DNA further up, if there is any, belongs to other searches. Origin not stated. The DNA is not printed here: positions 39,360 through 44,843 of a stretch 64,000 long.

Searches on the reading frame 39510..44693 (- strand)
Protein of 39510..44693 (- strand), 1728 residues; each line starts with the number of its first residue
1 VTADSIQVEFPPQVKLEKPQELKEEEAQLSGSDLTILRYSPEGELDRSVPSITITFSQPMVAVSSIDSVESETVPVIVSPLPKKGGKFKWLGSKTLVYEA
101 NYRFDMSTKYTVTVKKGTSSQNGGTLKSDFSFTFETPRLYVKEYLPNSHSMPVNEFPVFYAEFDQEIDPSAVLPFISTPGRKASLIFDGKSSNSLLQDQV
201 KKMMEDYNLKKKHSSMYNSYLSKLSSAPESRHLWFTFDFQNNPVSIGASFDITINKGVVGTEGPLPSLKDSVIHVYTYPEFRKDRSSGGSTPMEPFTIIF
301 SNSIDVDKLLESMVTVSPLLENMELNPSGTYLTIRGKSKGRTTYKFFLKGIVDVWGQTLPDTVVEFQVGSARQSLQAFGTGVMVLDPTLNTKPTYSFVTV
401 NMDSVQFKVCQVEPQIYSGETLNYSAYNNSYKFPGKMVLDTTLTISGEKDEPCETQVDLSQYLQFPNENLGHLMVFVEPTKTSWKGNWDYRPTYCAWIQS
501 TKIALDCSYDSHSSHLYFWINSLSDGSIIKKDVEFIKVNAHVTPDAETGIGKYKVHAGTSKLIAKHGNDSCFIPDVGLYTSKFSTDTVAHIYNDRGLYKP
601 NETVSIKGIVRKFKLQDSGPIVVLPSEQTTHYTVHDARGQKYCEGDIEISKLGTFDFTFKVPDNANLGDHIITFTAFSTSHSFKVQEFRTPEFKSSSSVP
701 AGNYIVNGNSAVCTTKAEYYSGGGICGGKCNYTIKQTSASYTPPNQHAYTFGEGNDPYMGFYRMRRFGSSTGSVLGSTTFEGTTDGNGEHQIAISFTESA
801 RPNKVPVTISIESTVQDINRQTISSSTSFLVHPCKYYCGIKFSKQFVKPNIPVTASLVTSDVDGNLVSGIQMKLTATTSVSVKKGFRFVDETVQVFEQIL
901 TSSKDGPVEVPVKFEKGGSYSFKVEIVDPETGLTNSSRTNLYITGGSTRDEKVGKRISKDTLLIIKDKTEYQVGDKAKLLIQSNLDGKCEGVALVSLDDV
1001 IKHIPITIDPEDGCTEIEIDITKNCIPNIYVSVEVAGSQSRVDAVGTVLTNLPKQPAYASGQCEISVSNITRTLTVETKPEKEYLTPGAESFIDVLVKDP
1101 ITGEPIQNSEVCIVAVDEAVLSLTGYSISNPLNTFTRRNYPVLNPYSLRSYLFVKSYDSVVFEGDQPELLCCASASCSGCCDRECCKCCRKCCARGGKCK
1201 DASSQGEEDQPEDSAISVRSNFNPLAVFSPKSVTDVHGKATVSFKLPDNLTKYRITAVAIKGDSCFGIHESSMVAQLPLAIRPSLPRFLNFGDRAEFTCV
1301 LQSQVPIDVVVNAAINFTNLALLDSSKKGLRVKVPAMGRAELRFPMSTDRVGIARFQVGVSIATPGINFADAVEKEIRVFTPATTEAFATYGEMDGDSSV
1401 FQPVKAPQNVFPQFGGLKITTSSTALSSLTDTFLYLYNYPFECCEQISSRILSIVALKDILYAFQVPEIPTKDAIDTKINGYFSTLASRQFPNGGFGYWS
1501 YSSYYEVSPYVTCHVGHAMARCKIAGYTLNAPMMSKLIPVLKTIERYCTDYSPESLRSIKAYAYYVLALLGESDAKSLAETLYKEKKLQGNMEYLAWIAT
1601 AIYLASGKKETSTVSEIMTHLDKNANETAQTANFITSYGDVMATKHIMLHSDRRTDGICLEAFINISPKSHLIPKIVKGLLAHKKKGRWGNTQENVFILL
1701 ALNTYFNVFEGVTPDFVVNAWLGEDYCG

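Call 86: search_protein_families(library=pfam, proteins=[window:39510-44693:-], max_evalue=0.001)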
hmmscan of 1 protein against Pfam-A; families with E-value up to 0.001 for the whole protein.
window:39510-44693:- (1728 aa): 4 families
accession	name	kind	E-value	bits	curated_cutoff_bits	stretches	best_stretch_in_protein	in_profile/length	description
PF07703.20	A2M_BRD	-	9.8e-18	65.3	22.7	1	964-1123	3-140/140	Alpha-2-macroglobulin bait region domain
PF00207.28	A2M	-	2.1e-13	50.4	21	1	1227-1301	3-78/92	Alpha-2-macroglobulin family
PF01835.25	MG2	-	5.6e-13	49.5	32.8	1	589-681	2-92/96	MG2 domain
PF13205.12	Big_5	-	3.9e-07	31.2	23.6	1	39-136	10-105/105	Bacterial Ig-like domain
